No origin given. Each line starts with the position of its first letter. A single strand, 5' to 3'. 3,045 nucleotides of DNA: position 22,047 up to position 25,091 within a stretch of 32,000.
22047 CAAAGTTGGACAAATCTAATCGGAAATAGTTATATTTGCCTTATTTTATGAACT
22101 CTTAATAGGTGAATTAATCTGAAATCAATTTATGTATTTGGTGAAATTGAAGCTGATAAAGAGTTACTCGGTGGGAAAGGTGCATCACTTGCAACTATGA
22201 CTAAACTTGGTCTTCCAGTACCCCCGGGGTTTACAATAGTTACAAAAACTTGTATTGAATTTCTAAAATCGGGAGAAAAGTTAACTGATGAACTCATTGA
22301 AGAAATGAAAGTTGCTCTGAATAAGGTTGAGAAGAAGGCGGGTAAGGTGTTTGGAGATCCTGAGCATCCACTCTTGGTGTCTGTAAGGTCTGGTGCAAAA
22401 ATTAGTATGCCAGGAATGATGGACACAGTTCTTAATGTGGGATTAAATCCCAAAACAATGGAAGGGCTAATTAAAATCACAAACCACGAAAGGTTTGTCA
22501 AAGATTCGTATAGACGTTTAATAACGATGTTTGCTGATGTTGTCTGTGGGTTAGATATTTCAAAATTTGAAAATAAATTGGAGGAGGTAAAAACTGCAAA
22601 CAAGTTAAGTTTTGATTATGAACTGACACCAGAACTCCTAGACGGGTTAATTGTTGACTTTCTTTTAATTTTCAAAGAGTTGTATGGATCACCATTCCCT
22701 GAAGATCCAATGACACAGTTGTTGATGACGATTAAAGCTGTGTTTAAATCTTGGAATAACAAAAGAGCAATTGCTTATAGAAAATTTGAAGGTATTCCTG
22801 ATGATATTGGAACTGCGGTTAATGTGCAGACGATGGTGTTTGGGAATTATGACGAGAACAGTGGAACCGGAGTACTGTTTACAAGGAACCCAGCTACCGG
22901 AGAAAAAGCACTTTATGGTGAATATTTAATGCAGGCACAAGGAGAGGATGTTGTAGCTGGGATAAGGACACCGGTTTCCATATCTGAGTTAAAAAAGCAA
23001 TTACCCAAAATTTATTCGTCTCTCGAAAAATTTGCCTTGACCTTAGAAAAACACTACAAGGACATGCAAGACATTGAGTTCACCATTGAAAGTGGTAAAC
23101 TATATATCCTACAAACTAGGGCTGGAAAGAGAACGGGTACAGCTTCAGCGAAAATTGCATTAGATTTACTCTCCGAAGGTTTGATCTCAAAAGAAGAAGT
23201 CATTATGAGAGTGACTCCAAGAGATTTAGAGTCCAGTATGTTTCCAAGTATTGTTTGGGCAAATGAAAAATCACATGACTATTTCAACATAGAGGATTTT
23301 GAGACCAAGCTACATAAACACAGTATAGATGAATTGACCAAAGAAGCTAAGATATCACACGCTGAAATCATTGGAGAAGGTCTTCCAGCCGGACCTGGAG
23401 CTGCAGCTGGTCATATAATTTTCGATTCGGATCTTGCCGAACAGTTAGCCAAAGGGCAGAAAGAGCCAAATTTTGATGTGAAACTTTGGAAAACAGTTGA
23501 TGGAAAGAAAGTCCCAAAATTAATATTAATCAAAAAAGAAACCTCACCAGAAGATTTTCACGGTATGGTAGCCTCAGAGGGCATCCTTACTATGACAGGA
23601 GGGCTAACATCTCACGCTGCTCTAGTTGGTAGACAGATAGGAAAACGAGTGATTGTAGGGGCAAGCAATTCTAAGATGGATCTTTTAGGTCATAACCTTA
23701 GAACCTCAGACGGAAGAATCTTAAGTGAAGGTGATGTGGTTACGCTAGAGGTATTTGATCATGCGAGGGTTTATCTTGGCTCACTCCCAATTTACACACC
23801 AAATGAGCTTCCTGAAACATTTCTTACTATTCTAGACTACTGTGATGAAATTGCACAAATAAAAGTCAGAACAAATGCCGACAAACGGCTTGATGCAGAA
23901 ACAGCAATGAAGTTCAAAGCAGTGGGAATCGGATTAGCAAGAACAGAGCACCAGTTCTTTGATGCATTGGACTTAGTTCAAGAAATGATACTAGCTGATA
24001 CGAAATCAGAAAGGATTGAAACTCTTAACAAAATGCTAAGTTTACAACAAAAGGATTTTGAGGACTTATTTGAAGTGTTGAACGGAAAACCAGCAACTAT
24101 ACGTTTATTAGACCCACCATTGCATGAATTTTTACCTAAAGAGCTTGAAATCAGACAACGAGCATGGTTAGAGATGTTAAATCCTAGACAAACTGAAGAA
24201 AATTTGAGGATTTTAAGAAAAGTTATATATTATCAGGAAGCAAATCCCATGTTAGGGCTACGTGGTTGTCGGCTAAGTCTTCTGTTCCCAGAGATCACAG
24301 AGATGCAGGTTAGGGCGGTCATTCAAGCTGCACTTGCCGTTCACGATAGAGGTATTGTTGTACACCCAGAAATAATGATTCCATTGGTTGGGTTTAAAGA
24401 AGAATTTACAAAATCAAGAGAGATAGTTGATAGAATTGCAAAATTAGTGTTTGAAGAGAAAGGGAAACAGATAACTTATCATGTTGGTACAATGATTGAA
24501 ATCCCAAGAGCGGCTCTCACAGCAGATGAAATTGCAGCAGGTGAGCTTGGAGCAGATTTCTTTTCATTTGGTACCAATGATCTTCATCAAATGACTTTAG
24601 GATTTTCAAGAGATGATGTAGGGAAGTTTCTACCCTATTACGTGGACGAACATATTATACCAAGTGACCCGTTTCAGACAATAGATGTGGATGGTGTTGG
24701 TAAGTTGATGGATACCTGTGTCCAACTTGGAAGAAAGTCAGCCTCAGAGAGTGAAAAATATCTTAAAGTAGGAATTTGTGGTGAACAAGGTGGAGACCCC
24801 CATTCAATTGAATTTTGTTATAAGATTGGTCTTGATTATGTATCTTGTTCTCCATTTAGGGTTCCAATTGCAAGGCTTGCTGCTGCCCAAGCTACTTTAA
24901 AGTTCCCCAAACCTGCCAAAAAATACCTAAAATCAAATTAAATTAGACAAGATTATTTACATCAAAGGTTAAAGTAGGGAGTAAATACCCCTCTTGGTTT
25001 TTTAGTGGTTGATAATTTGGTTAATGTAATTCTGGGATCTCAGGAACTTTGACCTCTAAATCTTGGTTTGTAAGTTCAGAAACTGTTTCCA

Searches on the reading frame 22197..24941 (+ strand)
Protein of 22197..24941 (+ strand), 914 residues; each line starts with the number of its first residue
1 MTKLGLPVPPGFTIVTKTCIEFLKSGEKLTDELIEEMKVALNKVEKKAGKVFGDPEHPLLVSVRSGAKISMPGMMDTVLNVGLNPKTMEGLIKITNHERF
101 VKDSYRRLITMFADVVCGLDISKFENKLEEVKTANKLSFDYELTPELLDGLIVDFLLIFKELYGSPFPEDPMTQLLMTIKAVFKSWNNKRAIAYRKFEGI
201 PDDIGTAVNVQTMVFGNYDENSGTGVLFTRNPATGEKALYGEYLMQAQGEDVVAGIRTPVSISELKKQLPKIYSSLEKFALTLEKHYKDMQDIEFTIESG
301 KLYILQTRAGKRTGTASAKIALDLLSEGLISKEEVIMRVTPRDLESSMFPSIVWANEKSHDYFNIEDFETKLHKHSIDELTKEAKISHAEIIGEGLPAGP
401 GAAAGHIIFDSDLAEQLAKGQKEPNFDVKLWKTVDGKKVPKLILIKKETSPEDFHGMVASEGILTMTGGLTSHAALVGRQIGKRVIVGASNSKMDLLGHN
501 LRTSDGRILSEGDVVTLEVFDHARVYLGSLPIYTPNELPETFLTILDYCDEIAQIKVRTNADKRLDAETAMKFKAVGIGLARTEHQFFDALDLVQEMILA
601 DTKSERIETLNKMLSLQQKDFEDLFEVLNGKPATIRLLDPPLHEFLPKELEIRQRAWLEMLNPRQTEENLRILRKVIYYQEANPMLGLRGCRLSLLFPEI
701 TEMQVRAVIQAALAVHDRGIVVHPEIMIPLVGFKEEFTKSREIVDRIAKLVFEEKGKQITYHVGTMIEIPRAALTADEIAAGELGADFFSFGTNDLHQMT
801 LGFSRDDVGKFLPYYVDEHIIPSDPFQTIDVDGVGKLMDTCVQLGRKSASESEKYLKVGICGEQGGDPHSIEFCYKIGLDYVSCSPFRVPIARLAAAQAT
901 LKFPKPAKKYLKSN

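Call 6: search_protein_families(library=pfam, proteins=[window:22197-24941:+], max_evalue=0.01)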
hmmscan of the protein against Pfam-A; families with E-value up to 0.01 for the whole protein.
window:22197-24941:+ (914 aa): 3 families
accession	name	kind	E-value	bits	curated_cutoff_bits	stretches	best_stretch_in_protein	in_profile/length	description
PF02896.24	PEP-utilizers_C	-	2.1e-69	234.3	22.8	1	545-899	10-291/293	PEP-utilising enzyme, PEP-binding domain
PF01326.24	PPDK_N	-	1.1e-46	160.1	27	2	2-266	16-224/328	Pyruvate phosphate dikinase, AMP/ATP-binding domain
PF00391.29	PEP-utilizers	-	2e-14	53.4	23.1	1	442-517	5-67/72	PEP-utilising enzyme, mobile domain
